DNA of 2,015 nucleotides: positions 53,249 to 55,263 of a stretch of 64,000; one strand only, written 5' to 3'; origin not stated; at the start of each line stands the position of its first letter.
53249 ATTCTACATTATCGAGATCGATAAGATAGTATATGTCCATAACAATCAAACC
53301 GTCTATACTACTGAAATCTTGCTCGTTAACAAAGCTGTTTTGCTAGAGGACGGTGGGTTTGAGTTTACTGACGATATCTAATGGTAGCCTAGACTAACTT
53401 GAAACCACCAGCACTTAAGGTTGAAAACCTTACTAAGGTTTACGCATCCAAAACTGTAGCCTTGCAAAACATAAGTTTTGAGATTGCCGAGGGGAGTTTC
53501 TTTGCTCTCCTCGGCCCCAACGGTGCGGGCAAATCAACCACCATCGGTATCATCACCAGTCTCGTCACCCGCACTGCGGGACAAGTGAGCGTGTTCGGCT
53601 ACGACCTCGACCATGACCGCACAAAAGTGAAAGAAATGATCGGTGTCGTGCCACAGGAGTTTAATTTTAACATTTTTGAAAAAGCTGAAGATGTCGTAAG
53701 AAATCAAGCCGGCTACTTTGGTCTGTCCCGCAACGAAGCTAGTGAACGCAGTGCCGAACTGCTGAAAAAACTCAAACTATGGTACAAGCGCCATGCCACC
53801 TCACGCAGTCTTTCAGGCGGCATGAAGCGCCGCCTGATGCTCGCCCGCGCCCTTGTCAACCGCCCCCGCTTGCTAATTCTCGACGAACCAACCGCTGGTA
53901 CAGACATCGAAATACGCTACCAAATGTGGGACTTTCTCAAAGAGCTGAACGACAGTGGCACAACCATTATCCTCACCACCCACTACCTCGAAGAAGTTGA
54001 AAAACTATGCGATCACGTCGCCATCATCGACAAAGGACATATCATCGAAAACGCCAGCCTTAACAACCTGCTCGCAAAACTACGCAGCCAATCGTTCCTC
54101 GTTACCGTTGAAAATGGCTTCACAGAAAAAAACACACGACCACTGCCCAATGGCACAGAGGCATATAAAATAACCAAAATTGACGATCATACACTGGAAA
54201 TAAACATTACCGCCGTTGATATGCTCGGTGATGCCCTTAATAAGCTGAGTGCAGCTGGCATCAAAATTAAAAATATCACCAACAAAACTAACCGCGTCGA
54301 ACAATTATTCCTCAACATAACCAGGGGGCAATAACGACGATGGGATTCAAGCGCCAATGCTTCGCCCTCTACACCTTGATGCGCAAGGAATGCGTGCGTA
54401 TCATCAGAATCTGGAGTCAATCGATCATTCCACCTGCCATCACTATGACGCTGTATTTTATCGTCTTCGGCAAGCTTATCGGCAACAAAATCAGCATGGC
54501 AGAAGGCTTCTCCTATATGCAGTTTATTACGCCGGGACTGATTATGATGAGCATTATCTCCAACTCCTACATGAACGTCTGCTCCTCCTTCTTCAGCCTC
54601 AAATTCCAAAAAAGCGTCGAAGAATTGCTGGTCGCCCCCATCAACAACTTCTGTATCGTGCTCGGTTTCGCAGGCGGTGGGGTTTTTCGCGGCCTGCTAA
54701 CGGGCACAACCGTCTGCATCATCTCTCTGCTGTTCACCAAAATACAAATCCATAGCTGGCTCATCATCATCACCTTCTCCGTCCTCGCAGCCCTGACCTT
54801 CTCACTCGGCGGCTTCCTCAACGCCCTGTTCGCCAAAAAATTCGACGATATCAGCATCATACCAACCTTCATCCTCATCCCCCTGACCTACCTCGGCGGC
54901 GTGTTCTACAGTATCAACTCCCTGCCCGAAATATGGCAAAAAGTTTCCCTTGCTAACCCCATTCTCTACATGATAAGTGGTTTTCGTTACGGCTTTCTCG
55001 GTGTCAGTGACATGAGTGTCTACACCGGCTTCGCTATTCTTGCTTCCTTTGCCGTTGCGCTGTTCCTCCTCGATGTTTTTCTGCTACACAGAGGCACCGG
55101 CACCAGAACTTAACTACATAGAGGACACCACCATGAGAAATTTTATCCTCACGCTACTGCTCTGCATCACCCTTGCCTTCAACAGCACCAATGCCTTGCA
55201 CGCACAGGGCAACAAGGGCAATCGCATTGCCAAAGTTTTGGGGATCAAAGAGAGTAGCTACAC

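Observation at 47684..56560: Five-copy family of small secreted beta-rich proteins threaded through housekeeping operons, two copies bracketing an ABC-2 exporter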

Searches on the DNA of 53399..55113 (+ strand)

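Call 83: search_dna_similar(query=window:53399-55113:+, collection=ecoli_genomes, mode=distant, max_rows=3)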
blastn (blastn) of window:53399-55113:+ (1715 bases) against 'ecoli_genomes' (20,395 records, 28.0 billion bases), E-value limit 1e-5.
Records with a match: 5419; places in all: 5420; records where one place covers at least 80% of the query: 0.
Genomes with a match: 5419 of 5426; with a place that covers at least 80% of the query: 0. Places per genome that has any: lowest 1, median 1, highest 2. On chromosomes: 5417 places; on plasmids: 3.
Best place of each record, by identity: 60-80% 5419.
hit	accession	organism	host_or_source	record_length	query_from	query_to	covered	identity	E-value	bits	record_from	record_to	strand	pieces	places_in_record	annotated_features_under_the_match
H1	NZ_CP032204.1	Escherichia coli strain AR_0013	missing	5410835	99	1181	39%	67.7%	6e-26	196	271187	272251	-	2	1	yadG: ABC transporter ATP-binding protein | yadH: ABC transporter permease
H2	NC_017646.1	Escherichia coli O7:K1 str. CE10 strain CE10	Homo sapiens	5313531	99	1181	39%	67.7%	6e-26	196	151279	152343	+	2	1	yadG: ABC transporter ATP-binding protein | yadH: ABC transporter permease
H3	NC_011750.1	Escherichia coli IAI39 strain IAI39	-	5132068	99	1181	39%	67.7%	6e-26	196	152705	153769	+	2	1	yadG: ABC transporter ATP-binding protein | yadH: ABC transporter permease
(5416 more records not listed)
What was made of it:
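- On YadGH-type ABC-2 exporter (the two middle genes): The best E. coli DNA match is yadG-yadH (call 83).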

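Call 84: get_annotated_region(hit=H2, flank=3500)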
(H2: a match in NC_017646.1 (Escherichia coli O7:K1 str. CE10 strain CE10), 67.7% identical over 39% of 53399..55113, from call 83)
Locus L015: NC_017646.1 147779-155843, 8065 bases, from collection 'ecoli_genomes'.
description: Escherichia coli O7:K1 str. CE10, complete sequence
organism: Escherichia coli O7:K1 str. CE10 strain CE10 (NCBI taxid 1072459)
replicon: chromosome; assembly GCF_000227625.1
host: Homo sapiens; source: cerebrospinal fluid of a neonate with meningitis; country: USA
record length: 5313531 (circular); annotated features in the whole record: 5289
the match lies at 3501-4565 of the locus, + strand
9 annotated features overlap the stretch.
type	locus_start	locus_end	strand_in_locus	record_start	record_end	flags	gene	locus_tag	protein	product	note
CDS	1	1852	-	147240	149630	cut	gcd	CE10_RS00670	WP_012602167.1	quinoprotein glucose dehydrogenase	-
CDS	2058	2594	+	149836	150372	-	hpt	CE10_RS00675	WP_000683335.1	hypoxanthine phosphoribosyltransferase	-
CDS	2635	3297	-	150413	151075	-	can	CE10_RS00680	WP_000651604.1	carbonate dehydratase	-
CDS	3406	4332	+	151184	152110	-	yadG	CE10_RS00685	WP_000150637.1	ABC transporter ATP-binding protein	-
CDS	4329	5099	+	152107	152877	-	yadH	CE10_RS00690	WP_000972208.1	ABC transporter permease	-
CDS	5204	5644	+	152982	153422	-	yadI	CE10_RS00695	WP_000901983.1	PTS sugar transporter subunit IIA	-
CDS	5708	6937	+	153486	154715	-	yadE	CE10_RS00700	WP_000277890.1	polysaccharide deacetylase family protein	-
CDS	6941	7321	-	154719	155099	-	panD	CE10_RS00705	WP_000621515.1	aspartate 1-decarboxylase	-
CDS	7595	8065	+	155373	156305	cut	rpnC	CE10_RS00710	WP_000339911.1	Rpn family recombination-promoting nuclease/putative transposase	-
